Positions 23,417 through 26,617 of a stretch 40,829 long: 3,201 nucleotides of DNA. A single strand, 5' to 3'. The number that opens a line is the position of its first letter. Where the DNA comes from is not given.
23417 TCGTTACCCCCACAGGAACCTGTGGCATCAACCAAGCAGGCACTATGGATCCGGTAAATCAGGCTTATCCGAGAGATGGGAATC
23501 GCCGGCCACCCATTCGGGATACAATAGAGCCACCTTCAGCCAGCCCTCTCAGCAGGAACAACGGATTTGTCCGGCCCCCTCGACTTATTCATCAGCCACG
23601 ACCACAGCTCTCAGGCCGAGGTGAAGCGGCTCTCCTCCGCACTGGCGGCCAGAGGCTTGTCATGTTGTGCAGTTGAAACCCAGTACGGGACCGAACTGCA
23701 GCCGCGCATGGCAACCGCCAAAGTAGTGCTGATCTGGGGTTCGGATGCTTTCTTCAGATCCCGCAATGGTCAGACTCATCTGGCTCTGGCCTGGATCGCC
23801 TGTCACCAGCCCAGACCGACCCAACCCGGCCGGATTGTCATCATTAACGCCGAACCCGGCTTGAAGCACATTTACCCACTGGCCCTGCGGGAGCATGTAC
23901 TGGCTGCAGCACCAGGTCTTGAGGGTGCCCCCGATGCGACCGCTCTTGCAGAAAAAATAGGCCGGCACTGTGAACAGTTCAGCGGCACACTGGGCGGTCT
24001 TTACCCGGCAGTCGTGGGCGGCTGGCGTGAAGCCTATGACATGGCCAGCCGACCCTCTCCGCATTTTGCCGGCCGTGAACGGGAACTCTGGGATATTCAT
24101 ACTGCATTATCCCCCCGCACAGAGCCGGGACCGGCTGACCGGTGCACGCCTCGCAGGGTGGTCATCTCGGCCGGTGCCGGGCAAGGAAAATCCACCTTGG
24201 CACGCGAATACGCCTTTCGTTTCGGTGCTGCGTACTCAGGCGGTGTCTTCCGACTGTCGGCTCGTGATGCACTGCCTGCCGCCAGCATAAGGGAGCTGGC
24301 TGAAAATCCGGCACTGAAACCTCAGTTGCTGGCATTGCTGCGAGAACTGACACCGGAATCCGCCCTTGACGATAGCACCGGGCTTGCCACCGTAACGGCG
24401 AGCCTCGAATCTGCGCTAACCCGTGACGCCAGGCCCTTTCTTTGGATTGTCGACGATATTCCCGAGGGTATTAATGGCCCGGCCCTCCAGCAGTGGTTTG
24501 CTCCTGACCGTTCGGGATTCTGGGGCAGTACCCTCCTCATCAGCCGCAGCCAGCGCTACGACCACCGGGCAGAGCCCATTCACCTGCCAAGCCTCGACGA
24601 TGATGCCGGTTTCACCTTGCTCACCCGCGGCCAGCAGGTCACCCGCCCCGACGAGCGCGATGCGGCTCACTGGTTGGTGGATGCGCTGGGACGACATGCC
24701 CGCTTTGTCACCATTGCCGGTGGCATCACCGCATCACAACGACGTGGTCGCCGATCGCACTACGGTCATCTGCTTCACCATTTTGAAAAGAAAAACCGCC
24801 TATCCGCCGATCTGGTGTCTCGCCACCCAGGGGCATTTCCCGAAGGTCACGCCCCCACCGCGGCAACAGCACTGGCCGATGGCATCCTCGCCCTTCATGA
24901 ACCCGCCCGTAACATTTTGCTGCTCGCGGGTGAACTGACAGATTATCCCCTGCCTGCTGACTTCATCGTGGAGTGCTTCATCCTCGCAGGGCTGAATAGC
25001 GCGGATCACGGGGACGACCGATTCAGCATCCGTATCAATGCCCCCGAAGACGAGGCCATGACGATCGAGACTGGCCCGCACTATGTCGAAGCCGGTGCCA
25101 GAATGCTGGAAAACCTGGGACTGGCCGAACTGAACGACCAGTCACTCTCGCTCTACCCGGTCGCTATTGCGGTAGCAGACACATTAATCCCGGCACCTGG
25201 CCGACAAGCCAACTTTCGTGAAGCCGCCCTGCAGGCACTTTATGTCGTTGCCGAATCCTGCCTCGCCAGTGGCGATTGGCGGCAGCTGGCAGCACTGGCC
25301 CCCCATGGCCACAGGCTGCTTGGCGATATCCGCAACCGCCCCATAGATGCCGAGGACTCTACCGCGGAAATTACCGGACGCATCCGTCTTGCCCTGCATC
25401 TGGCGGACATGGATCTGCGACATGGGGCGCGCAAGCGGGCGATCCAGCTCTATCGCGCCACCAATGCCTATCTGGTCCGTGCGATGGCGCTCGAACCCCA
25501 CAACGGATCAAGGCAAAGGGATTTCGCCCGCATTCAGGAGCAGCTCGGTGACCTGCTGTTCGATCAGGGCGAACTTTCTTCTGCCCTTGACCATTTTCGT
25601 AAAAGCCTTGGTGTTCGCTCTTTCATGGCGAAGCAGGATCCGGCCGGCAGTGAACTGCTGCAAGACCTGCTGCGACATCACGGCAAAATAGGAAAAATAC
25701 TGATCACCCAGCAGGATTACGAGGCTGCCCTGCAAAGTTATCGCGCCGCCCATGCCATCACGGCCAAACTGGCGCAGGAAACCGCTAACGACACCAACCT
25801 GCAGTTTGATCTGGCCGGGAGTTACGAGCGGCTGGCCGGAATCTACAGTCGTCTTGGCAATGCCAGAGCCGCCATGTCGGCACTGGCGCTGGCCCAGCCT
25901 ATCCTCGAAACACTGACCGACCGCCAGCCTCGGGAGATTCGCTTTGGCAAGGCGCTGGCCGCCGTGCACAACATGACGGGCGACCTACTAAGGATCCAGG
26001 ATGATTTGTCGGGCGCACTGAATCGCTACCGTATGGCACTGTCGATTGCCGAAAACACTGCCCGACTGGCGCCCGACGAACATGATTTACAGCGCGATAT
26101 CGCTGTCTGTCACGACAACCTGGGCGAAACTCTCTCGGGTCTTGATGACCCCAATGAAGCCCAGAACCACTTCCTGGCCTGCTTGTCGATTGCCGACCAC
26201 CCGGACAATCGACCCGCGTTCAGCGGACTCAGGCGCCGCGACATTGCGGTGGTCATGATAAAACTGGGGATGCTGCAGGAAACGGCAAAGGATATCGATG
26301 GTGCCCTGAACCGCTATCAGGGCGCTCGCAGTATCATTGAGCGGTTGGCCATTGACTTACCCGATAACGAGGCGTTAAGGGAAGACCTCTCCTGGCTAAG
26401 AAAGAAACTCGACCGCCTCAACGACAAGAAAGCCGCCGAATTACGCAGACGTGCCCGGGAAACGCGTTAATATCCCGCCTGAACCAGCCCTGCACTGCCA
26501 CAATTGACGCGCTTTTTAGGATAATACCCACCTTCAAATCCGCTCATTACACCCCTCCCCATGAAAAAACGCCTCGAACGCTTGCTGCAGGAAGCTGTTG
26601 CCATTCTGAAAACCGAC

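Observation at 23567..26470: Single-gene TIR-like / NB-ARC-type STAND / TPR protein: candidate bacterial NLR-like immune sensor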

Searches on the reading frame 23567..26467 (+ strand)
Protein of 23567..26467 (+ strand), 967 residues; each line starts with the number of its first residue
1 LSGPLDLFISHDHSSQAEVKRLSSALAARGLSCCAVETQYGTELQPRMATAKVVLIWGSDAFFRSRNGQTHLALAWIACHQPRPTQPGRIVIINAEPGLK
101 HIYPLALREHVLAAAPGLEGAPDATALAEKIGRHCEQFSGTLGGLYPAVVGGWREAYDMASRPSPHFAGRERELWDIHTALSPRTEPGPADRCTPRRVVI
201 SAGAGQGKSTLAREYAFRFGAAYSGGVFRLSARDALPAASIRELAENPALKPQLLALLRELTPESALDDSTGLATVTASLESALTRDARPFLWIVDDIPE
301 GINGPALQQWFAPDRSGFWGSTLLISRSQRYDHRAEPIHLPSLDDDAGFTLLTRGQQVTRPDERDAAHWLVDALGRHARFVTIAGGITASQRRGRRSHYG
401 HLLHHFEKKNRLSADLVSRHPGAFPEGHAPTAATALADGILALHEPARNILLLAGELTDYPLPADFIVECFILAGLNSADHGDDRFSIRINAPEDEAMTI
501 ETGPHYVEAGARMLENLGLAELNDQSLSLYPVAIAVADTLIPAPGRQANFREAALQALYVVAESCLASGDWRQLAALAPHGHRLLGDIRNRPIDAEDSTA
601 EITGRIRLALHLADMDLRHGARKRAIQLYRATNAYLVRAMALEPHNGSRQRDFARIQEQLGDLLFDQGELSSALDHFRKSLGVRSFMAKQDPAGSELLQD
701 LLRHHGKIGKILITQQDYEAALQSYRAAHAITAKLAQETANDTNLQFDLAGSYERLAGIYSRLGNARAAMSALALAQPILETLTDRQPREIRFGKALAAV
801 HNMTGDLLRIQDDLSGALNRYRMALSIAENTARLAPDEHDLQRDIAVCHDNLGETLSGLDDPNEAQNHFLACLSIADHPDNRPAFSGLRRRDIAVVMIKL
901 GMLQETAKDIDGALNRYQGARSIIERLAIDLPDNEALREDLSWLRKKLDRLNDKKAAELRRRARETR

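Call 3: search_protein_families(library=pfam, proteins=[window:23567-26467:+], max_evalue=1)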
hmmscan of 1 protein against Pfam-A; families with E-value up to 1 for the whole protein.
window:23567-26467:+ (967 aa): 16 families
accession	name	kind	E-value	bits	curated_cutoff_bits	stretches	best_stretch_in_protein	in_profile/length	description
PF13424.12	TPR_12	-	4.5e-13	49.6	30.1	3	757-829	3-76/77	Tetratricopeptide repeat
PF13181.12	TPR_8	-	2.8e-10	40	25.7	1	707-728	6-27/34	Tetratricopeptide repeat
PF07719.23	TPR_2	-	4.9e-09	36.1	27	2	656-681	3-28/34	Tetratricopeptide repeat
PF13414.12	TPR_11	-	3.4e-08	33.5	26.8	1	709-735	1-27/42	TPR repeat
PF00515.34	TPR_1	-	3.1e-07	30.3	27.8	1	659-681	6-28/34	Tetratricopeptide repeat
PF13374.12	TPR_10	-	4.5e-06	26.9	27.5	1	655-683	3-31/42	Tetratricopeptide repeat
PF13191.12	AAA_16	-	5e-06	27.6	32.6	1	167-298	2-141/167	AAA ATPase domain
PF13676.11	TIR_2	-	5.5e-06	27.3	28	1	8-108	2-109/122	TIR domain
PF24885.1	TPR_NPHP3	-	0.00077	19.4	100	1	632-729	75-175/239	Nephrocystin-3 TPR domain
PF21325.3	SHPRH_helical-1st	-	0.0063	17.2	27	1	796-843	23-68/95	E3 ubiquitin-protein ligase SHPRH, first helical domain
PF13371.12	TPR_9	-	0.016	15.7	35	1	819-861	9-51/73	Tetratricopeptide repeat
PF13432.12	TPR_16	-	0.027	15.4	32.7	0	651-681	28-58/65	Tetratricopeptide repeat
PF04212.24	MIT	-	0.028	15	30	0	894-938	4-47/66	MIT (microtubule interacting and transport) domain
PF25199.1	nSTAND_NTPase5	-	0.08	13.2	34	1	193-249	39-94/145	Novel STAND NTPase 5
PF16969.10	SRP68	-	0.083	12.3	26.1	1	709-744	130-164/565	RNA-binding signal recognition particle 68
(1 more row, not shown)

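Call 4: search_protein_families(library=padloc, proteins=[window:23567-26467:+], max_evalue=1)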
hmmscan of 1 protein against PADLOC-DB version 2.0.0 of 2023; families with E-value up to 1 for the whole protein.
window:23567-26467:+ (967 aa): 0 families

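Call 5: search_protein_families(library=ncbifam, proteins=[window:23567-26467:+], max_evalue=1)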
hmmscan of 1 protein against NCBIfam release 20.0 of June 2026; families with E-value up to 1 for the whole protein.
window:23567-26467:+ (967 aa): 0 families

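Call 6: find_homologous_proteins(query=window:23567-26467:+)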
Query window:23567-26467:+ (967 aa): 68 proteins with E <= 0.001 among 8000 candidates.
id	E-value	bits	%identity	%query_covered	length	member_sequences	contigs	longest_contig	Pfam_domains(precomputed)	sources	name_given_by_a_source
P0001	0.0e+0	2167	100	100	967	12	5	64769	PF13414.13,PF00515.35,PF13424.13,PF13676.12,PF13181.13,PF07719.24,PF13191.13,PF13374.13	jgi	jgi:tetratricopeptide (TPR) repeat protein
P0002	0.0e+0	1309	62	100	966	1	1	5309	PF13414.13,PF00515.35,PF10952.16,PF13424.13,PF13181.13,PF07719.24,PF13191.13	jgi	jgi:tetratricopeptide (TPR) repeat protein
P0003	0.0e+0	1138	55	100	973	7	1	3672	PF14559.13,PF13414.13,PF13371.13,PF00515.35,PF10952.16,PF13424.13,PF13181.13,PF07719.24,PF13191.13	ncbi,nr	ncbi:MAG: ATP-binding protein [Methylococcaceae bacterium]|nr:ATP-binding protein [Methylococcaceae 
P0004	0.0e+0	1110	54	100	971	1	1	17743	PF13371.13,PF00515.35,PF13424.13,PF07719.24,PF13191.13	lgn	-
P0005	0.0e+0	1109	54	100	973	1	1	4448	PF13414.13,PF13371.13,PF00515.35,PF13424.13,PF13181.13,PF07719.24,PF13191.13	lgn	-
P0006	0.0e+0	1093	53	100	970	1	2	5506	PF00515.35,PF13424.13,PF13176.13,PF13401.13,PF13181.13,PF07719.24,PF13191.13,PF13374.13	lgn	-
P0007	0.0e+0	1076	54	100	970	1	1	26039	PF13371.13,PF13424.13,PF07719.24,PF13191.13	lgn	-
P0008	0.0e+0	1072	53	100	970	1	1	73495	PF13424.13,PF13181.13,PF07719.24,PF13191.13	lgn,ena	-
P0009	0.0e+0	1067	54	100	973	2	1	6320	PF07719.24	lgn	-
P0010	0.0e+0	1066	52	100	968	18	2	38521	PF13371.13,PF00515.35,PF04212.25,PF13424.13,PF13181.13,PF07719.24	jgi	-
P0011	0.0e+0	1061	52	100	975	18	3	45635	PF13371.13,PF00515.35,PF13424.13,PF13676.12,PF13181.13,PF07719.24,PF13191.13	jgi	jgi:tetratricopeptide (TPR) repeat protein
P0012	0.0e+0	1061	52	100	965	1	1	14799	PF13424.13,PF13181.13,PF07719.24,PF13191.13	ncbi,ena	-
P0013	0.0e+0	1055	53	99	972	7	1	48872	PF00515.35,PF13424.13,PF13676.12,PF13181.13,PF07719.24,PF13191.13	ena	-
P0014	0.0e+0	1050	52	100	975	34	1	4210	PF13371.13,PF13424.13,PF13676.12,PF13181.13,PF07719.24,PF13191.13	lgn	-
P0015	0.0e+0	1048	52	100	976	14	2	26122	PF13424.13,PF13676.12,PF07719.24,PF13191.13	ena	-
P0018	0.0e+0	1036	52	100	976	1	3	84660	PF14559.13,PF13371.13,PF00515.35,PF13424.13,PF13428.13,PF13181.13,PF07719.24,PF13191.13,PF13374.13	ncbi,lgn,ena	-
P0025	4.1e-287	973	49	100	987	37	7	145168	PF00515.35,PF13424.13,PF13181.13,PF07719.24,PF13191.13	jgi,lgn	-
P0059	2.3e-147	511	36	98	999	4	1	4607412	PF00515.35,PF10952.16,PF13424.13,PF13191.13,PF13374.13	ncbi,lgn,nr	ncbi:hypothetical protein MishRS11D_25830 [Methylomagnum ishizawai]|nr:hypothetical protein MishRS11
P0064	1.1e-16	78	29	40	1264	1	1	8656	PF13424.13,PF24885.2,PF13676.12,PF13374.13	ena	-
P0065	2.2e-15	74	30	20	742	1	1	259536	PF14559.13,PF13371.13,PF25000.1,PF13424.13,PF13676.12,PF13191.13,PF13374.13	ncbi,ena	-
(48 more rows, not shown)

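Call 7: search_solved_structures(query=window:23567-26467:+, max_evalue=1, show_alignments=2)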
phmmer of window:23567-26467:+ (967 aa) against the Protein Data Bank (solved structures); distinct sequences matched with E-value up to 1: 4.
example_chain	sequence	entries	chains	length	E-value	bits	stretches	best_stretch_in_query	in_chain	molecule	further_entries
7yeh_B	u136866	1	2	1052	0.22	12.6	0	627-828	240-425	UDP-N-acetylglucosamine--peptide N-acetylglucosaminyltransferase 110 kDa subunit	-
7yea_A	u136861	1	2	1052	0.22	12.6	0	627-828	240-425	UDP-N-acetylglucosamine--peptide N-acetylglucosaminyltransferase 110 kDa subunit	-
7ntf_A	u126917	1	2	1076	0.23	12.6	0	628-828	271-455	Isoform 1 of UDP-N-acetylglucosamine--peptide N-acetylglucosaminyltransferase 110 kDa subu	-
6vfj_B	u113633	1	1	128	0.37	11.9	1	629-705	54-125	I53_dn5B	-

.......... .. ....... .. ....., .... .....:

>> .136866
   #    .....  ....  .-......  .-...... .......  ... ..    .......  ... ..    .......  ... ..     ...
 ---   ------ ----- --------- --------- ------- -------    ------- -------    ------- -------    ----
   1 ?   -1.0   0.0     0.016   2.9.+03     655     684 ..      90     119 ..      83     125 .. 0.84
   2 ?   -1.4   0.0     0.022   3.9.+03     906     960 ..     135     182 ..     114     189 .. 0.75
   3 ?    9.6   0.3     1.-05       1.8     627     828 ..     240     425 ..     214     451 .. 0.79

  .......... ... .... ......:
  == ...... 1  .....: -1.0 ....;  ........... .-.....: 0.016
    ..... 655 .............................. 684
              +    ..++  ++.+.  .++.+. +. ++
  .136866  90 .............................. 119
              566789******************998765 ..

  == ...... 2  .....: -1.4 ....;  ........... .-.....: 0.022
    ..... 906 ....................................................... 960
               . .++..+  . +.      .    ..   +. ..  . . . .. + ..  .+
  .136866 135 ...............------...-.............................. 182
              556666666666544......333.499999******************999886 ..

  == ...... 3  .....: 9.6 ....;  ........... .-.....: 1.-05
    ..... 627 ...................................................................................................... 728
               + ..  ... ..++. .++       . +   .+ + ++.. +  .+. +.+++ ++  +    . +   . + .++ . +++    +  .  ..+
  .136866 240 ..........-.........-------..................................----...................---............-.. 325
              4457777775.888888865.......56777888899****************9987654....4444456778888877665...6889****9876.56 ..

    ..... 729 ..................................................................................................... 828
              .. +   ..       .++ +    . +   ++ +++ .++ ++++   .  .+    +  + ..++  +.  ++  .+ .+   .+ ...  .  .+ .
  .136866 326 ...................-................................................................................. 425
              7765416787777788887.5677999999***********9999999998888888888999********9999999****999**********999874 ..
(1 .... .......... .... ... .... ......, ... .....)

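Call 8: find_encoding_contigs(protein=P0059, flank=10000, max_places=3)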
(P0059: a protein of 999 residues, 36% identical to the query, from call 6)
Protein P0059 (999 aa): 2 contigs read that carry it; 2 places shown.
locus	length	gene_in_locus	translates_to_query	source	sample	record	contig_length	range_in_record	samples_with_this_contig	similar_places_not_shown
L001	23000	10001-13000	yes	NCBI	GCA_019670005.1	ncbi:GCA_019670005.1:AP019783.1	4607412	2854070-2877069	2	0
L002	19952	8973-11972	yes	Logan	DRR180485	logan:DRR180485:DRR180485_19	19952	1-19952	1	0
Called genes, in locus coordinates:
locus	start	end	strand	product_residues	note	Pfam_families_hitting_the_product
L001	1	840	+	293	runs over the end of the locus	PF04343:DUF488, PF04266:ASCH (weak)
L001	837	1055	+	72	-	-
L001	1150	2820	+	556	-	PF00239:Resolvase, PF07508:Recombinase, PF13408:Zn_ribbon_recom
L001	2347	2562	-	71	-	-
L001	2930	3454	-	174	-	PF04608:PgpA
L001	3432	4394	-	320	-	PF00586:AIRS, PF02769:AIRS_C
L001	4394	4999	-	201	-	PF01029:NusB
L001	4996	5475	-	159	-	PF00885:DMRL_synthase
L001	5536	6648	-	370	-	PF00926:DHBP_synthase, PF00925:GTP_cyclohydro2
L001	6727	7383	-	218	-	PF00677:Lum_binding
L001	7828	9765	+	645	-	PF00041:fn3 (faint), PF00801:PKD, PF18911:PKD_4, PF16403:Bact_surface_Ig-like (faint), PF00801:PKD, PF18911:PKD_4, PF13385:Laminin_G_3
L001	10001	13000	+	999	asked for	PF00515:TPR_1 (faint), PF13374:TPR_10 (faint), PF13191:AAA_16 (weak), PF10952:DUF2753 (faint), PF13424:TPR_12 (weak)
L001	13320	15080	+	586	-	PF03485:Arg_tRNA_synt_N, PF00750:tRNA-synt_1d, PF09334:tRNA-synt_1g (faint), PF00750:tRNA-synt_1d, PF05746:DALR_1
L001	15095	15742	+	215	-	PF05036:SPOR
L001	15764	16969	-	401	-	PF07075:NamZ_N, PF20732:NamZ_C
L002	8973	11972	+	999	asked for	PF00515:TPR_1 (faint), PF13374:TPR_10 (faint), PF13191:AAA_16 (weak), PF10952:DUF2753 (faint), PF13424:TPR_12 (weak)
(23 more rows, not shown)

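Call 9: find_encoding_contigs(protein=P0025, flank=10000, max_places=3)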
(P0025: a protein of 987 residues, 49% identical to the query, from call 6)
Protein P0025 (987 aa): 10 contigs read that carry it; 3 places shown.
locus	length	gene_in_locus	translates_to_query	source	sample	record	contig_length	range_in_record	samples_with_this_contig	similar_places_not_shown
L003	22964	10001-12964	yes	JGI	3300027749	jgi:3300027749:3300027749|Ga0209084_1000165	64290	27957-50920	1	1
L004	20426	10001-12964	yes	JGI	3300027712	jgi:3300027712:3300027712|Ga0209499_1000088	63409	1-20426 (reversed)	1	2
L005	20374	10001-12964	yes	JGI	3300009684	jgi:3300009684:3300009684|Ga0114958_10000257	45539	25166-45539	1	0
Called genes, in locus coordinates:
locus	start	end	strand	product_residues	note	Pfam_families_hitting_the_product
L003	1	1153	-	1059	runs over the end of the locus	PF00873:ACR_tran, PF03176:MMPL (weak)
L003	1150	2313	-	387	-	PF25917:BSH_RND, PF25973:BSH_CzcB (weak), PF25876:HH_MFP_RND (faint), PF25944:Beta-barrel_RND, PF25967:RND-MFP_C, PF25989:YknX_C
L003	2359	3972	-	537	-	PF02321:OEP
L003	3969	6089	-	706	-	PF02922:CBM_48, PF00128:Alpha-amylase, PF21156:ISOA1-3_C (weak)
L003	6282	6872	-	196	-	PF03886:ABC_trans_aux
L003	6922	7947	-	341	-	PF02470:MlaD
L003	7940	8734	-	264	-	PF00005:ABC_tran, PF13304:AAA_21 (faint)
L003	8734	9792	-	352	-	PF02405:MlaE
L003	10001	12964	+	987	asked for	PF00515:TPR_1 (faint), PF07719:TPR_2 (faint), PF13191:AAA_16 (weak), PF13181:TPR_8 (faint), PF13424:TPR_12 (weak)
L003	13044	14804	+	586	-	PF03485:Arg_tRNA_synt_N, PF00750:tRNA-synt_1d, PF05746:DALR_1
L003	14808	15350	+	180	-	PF05036:SPOR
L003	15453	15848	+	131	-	PF00903:Glyoxalase, PF13669:Glyoxalase_4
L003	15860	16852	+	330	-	PF01300:Sua5_yciO_yrdC, PF03481:Sua5_C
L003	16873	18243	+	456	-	PF01225:Mur_ligase, PF08245:Mur_ligase_M, PF02875:Mur_ligase_C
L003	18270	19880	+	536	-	PF02696:SelO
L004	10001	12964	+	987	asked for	PF00515:TPR_1 (faint), PF07719:TPR_2 (faint), PF13191:AAA_16 (weak), PF13181:TPR_8 (faint), PF13424:TPR_12 (weak)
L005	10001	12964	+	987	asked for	PF00515:TPR_1 (faint), PF07719:TPR_2 (faint), PF13191:AAA_16 (weak), PF13181:TPR_8 (faint), PF13424:TPR_12 (weak)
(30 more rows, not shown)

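Call 10: find_encoding_contigs(protein=P0018, flank=10000, max_places=3)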
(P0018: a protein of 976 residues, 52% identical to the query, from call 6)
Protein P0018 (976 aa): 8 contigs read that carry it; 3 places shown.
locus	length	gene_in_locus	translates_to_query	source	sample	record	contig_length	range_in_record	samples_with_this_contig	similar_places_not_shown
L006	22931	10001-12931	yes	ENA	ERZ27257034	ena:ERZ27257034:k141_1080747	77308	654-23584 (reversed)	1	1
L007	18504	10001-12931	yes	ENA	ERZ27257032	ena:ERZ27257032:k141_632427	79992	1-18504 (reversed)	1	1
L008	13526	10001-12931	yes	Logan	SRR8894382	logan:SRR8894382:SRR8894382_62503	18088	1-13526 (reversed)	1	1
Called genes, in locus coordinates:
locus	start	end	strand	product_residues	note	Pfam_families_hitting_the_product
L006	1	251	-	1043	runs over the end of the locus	PF00873:ACR_tran, PF03176:MMPL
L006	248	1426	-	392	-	PF25919:BSH_CusB (faint), PF25917:BSH_RND, PF25973:BSH_CzcB (weak), PF25876:HH_MFP_RND (weak), PF25944:Beta-barrel_RND, PF25967:RND-MFP_C, PF25989:YknX_C (weak)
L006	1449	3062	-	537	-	PF02321:OEP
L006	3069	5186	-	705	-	PF02922:CBM_48, PF00128:Alpha-amylase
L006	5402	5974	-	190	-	-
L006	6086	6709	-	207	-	PF03886:ABC_trans_aux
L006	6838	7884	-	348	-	PF02470:MlaD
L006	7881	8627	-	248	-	PF00005:ABC_tran, PF13304:AAA_21 (faint)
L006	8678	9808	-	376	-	PF13466:STAS_2 (faint), PF02405:MlaE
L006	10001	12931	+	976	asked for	PF13374:TPR_10 (faint), PF13191:AAA_16 (weak), PF13428:TPR_14 (faint), PF13424:TPR_12 (faint), PF14559:TPR_19 (faint), PF00515:TPR_1 (faint), PF07719:TPR_2 (faint), PF13181:TPR_8 (faint), +1 more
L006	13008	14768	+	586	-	PF03485:Arg_tRNA_synt_N, PF00750:tRNA-synt_1d, PF05746:DALR_1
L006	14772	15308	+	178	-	PF05036:SPOR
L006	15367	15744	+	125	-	PF00903:Glyoxalase, PF13669:Glyoxalase_4, PF18029:Glyoxalase_6 (faint)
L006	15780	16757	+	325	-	PF01300:Sua5_yciO_yrdC, PF03481:Sua5_C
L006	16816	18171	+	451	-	PF01225:Mur_ligase (faint), PF08245:Mur_ligase_M, PF02875:Mur_ligase_C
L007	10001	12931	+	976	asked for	PF13374:TPR_10 (faint), PF13191:AAA_16 (weak), PF13428:TPR_14 (faint), PF13424:TPR_12 (faint), PF14559:TPR_19 (faint), PF00515:TPR_1 (faint), PF07719:TPR_2 (faint), PF13181:TPR_8 (faint), +1 more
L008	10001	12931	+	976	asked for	PF13374:TPR_10 (faint), PF13191:AAA_16 (weak), PF13428:TPR_14 (faint), PF13424:TPR_12 (faint), PF14559:TPR_19 (faint), PF00515:TPR_1 (faint), PF07719:TPR_2 (faint), PF13181:TPR_8 (faint), +1 more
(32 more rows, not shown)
